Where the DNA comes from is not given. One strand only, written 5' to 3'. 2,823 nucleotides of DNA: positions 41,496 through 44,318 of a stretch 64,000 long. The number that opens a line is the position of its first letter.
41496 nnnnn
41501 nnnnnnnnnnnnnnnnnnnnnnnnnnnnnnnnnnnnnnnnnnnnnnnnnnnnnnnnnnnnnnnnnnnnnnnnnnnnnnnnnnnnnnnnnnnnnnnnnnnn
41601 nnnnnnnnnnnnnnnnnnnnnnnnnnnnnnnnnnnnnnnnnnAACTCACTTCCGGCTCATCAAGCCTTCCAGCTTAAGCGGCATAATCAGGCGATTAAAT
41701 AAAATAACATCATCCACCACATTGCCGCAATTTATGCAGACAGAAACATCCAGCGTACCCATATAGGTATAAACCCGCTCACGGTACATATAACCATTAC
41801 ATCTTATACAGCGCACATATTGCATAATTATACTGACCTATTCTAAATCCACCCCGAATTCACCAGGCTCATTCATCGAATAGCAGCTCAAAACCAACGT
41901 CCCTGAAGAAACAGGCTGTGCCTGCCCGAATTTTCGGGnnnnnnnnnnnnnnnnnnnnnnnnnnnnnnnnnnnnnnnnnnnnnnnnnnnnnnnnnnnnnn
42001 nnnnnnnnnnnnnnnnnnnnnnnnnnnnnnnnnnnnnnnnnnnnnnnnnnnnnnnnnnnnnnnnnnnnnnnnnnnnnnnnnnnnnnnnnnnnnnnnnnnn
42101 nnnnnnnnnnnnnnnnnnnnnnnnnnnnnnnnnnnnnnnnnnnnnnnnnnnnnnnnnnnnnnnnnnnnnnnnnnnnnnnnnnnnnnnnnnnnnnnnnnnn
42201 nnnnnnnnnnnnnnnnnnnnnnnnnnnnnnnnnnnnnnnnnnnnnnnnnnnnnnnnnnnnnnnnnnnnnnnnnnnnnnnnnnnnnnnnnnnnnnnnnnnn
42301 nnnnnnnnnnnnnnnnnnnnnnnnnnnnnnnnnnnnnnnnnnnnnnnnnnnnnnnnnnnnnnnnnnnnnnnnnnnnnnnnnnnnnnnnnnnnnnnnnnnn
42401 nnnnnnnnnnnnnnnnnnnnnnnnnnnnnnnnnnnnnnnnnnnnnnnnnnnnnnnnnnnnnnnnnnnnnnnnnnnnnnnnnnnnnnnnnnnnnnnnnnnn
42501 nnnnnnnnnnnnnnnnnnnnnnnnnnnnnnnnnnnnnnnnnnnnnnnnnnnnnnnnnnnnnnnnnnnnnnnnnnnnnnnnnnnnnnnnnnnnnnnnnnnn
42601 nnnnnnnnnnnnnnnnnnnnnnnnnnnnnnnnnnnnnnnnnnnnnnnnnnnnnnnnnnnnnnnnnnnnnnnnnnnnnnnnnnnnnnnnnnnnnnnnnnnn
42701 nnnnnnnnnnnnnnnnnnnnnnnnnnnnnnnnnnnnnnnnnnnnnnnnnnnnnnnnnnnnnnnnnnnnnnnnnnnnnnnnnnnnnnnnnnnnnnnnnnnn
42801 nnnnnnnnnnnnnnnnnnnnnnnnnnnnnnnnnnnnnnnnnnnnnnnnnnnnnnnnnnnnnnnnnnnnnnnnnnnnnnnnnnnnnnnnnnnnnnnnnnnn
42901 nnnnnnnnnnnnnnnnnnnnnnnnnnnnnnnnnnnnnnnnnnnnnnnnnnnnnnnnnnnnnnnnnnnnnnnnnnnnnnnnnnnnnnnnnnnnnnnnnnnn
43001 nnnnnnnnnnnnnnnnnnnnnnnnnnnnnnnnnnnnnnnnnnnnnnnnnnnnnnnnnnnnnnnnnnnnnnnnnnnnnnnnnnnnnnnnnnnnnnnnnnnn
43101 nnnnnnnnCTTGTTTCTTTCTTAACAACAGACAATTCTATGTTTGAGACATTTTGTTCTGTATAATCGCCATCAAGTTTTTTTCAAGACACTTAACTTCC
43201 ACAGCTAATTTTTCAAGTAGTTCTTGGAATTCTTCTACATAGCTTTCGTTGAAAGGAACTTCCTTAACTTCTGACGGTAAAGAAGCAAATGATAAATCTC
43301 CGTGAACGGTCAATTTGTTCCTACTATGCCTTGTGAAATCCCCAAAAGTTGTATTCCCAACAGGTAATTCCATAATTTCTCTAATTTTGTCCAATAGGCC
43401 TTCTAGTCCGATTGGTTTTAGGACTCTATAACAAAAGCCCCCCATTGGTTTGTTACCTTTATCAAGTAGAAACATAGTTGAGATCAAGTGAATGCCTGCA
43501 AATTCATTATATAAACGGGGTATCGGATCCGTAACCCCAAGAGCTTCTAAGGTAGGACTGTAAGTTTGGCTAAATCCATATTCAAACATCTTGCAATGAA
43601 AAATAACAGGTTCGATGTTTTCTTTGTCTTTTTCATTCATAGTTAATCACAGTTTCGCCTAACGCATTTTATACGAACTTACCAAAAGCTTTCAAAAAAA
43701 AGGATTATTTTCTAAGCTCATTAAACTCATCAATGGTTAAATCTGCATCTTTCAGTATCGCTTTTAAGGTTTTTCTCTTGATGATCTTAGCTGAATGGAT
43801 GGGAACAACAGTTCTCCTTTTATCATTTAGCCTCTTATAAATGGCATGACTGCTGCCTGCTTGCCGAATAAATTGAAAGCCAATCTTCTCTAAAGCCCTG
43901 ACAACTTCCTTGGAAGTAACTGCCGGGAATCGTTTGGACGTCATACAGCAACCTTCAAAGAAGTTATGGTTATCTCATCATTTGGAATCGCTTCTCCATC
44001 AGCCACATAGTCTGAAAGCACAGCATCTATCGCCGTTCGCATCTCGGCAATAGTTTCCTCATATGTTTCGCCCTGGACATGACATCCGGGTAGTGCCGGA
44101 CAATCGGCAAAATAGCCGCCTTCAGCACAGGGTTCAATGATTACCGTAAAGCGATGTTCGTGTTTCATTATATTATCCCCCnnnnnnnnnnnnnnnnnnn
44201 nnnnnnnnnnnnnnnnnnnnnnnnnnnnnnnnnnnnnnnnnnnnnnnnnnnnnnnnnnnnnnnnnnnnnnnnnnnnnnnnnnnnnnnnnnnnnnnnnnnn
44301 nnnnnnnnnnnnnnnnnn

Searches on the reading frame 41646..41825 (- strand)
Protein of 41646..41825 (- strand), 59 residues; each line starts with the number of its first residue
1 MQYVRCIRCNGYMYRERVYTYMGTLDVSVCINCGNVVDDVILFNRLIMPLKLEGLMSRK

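Call 3: search_protein_families(library=pfam, proteins=[window:41646-41825:-], max_evalue=0.1)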
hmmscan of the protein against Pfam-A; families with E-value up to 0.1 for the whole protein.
window:41646-41825:- (59 aa): 4 families
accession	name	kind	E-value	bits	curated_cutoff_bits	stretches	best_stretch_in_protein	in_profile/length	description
PF02146.23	SIR2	-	0.014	15.8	24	1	2-43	106-148/180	Sir2 family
PF08271.17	Zn_Ribbon_TF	-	0.016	15.2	29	1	5-42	2-34/43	TFIIB zinc-binding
PF25122.1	DUF7815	-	0.038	14.3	25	0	3-13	2-12/27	Domain of unknown function (DUF7815)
PF04161.18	Arv1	-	0.041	14.6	20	1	5-50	1-46/202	Arv1-like family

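Call 4: search_protein_families(library=padloc, proteins=[window:41646-41825:-], max_evalue=0.1)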
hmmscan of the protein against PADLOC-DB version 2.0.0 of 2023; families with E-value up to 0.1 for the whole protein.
window:41646-41825:- (59 aa): 0 families

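Call 5: search_protein_families(library=ncbifam, proteins=[window:41646-41825:-], max_evalue=0.1)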
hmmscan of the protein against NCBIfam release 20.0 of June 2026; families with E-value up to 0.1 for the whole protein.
window:41646-41825:- (59 aa): 1 family
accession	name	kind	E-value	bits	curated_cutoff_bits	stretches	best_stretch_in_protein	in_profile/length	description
NF001753.0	PRK00481.1-3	subfamily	0.0096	14.9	243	1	2-48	121-171/252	NAD-dependent protein deacylase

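Call 41: find_homologous_proteins(query=window:41646-41825:-, max_evalue=0.001)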
Query window:41646-41825:- (59 aa): 6 proteins with E <= 0.001 among 6 candidates.
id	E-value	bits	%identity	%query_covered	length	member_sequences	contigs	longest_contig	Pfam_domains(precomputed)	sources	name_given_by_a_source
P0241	9.7e-33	128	100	100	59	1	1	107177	-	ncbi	-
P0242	4.4e-22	94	77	95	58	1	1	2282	-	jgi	jgi:late competence protein required for DNA uptake (superfamily II DNA/RNA helicase)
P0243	6.6e-19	84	85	78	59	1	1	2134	-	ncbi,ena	-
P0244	3.6e-17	79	79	81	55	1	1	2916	-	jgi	-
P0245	1.3e-14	71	77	80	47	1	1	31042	-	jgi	jgi:hypothetical protein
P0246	4.1e-14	69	92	64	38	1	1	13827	-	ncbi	-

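Call 43: find_encoding_contigs(protein=P0245, flank=8000, max_places=2)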
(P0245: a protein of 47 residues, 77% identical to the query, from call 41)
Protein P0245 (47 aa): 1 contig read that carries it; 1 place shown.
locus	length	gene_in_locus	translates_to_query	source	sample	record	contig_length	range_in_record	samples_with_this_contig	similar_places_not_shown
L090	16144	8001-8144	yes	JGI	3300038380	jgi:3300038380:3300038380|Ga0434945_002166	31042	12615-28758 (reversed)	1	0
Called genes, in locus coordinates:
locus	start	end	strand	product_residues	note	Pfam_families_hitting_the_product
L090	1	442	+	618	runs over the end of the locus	PF07584:BatA, PF00092:VWA (weak), PF13519:VWA_2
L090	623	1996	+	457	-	PF01026:TatD_DNase, PF04909:Amidohydro_2 (faint), PF04055:Radical_SAM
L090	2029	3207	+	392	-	PF02595:Gly_kinase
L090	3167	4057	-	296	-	PF01882:DUF58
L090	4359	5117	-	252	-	-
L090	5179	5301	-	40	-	-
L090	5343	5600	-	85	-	PF12441:CopG_antitoxin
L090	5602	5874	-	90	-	PF04365:BrnT_toxin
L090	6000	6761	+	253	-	PF17131:TP_0789-like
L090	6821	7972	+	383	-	PF00696:AA_kinase, PF01472:PUA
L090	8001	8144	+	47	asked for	-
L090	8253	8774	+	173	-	-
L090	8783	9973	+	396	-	PF01966:HD, PF13286:HD_assoc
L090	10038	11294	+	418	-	PF00171:Aldedh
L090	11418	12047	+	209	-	PF01467:CTP_transf_like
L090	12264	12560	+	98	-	PF02410:RsfS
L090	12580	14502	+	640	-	PF00884:Sulfatase, PF01663:Phosphodiest (faint), PF16347:SGSH_C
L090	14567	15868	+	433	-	PF01535:PPR (faint), PF13432:TPR_16, PF12895:ANAPC3 (weak), PF14559:TPR_19 (weak), PF13424:TPR_12 (weak), PF14559:TPR_19, PF14559:TPR_19, PF18073:Zn_ribbon_LapB (weak), +24 more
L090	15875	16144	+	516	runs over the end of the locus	PF01676:Metalloenzyme, PF06415:iPGM_N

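Call 44: find_encoding_contigs(protein=P0244, flank=8000, max_places=2)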
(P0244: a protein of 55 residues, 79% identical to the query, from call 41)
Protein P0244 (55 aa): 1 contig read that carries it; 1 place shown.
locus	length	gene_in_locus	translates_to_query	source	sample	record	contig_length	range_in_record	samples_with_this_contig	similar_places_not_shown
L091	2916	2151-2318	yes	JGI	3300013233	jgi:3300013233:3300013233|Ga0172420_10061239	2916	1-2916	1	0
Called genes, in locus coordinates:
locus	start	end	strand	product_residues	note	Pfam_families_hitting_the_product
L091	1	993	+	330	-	?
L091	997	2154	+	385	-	PF00696:AA_kinase, PF01472:PUA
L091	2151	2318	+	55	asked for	-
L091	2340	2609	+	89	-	PF00216:Bac_DNA_binding, PF18291:HU-HIG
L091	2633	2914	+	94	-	?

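Call 62: search_protein_representatives(alignment_id=A2)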
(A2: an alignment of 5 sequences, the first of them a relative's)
Query: 5 sequences, 56 profile positions. Proteins with E-value up to 0.001 (for the whole library): 142; up to 1e-10: 2; up to 1e-30: 1. The best 142 are listed.
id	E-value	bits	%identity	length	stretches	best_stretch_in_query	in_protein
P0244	2.0e-31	123.7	-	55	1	1-54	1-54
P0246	2.5e-17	78.5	-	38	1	19-56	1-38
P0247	3.9e-08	49.1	-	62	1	1-43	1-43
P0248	4.5e-08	48.9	-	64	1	1-42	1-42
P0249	5.0e-08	48.8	-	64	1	1-56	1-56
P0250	6.7e-08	48.3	-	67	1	1-42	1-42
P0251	1.9e-07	46.9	-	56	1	1-47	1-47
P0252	3.4e-07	46.1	-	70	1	2-43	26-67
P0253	3.7e-07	46.0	-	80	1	1-44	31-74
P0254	7.6e-07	45.0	-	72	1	3-43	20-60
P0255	9.3e-07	44.7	-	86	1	1-46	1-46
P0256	9.8e-07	44.6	-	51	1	2-42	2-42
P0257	1.2e-06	44.3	-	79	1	1-42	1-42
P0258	1.3e-06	44.3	-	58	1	1-43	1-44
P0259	1.5e-06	44.0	-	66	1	1-42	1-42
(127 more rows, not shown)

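Call 65: find_encoding_contigs(protein=P0249, flank=5000, max_places=4)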
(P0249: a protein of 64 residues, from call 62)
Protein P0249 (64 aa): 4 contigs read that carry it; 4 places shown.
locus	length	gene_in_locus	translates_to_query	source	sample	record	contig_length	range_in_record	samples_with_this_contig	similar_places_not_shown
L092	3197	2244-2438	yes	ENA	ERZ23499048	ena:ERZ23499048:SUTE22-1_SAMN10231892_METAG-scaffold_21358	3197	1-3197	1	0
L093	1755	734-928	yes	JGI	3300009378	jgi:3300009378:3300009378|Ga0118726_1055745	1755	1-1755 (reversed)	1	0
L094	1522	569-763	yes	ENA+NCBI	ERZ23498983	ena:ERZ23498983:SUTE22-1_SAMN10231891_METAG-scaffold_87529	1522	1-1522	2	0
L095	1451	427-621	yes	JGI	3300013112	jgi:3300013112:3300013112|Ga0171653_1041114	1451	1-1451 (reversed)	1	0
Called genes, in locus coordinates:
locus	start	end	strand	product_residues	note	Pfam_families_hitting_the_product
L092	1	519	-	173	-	?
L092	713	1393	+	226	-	PF00005:ABC_tran, PF13304:AAA_21 (faint)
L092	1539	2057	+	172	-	PF01061:ABC2_membrane (weak), PF03379:CcmB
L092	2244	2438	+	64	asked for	-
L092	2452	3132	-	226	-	PF00072:Response_reg, PF00196:GerE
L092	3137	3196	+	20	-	?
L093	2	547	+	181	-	?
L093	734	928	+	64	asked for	-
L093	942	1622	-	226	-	PF00072:Response_reg, PF00196:GerE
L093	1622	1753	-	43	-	?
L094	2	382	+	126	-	?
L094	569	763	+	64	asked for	-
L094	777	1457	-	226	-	PF00072:Response_reg, PF00196:GerE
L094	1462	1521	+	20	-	?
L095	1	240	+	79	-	?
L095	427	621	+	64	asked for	-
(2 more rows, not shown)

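Call 66: find_encoding_contigs(protein=P0251, flank=5000, max_places=4)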
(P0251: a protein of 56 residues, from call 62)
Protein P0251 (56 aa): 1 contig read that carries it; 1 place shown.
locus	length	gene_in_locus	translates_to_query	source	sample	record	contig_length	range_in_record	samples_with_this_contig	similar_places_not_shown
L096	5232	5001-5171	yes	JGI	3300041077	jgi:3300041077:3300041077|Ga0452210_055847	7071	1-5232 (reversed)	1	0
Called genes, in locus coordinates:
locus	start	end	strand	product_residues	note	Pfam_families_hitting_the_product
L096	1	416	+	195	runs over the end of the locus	-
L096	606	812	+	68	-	-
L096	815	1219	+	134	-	PF00436:SSB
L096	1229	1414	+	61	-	-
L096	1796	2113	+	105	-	-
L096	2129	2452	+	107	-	-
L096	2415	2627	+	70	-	-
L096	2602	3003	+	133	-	-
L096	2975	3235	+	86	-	-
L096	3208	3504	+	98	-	-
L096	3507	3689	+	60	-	-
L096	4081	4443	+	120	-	-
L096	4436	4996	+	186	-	-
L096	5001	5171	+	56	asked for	-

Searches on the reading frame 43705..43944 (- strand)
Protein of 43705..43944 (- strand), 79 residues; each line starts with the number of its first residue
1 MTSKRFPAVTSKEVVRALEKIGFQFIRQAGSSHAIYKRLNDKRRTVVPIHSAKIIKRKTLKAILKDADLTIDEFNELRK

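Call 3: search_protein_families(library=pfam, proteins=[window:43705-43944:-], max_evalue=0.1)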
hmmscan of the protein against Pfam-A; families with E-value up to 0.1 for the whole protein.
window:43705-43944:- (79 aa): 2 families
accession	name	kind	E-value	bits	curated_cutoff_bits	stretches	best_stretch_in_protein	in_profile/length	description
PF07927.17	HicA_toxin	-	1.4e-20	73.6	27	1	11-69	1-58/58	HicA toxin of bacterial toxin-antitoxin,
PF08766.16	DEK_C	-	0.021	15.2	24.8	0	57-70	7-20/54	DEK C terminal domain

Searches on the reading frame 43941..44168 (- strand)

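Call 3: search_protein_families(library=pfam, proteins=[window:43941-44168:-], max_evalue=0.1)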
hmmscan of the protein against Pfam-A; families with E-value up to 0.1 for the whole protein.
window:43941-44168:- (75 aa): 2 families
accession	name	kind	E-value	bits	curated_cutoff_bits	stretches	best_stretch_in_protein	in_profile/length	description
PF15919.11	HicB_lk_antitox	-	5.6e-07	30.2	27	1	7-64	1-58/123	HicB_like antitoxin of bacterial toxin-antitoxin system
PF21748.3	UPF0150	-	0.00031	21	27.3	1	16-62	18-64/64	UPF0150-like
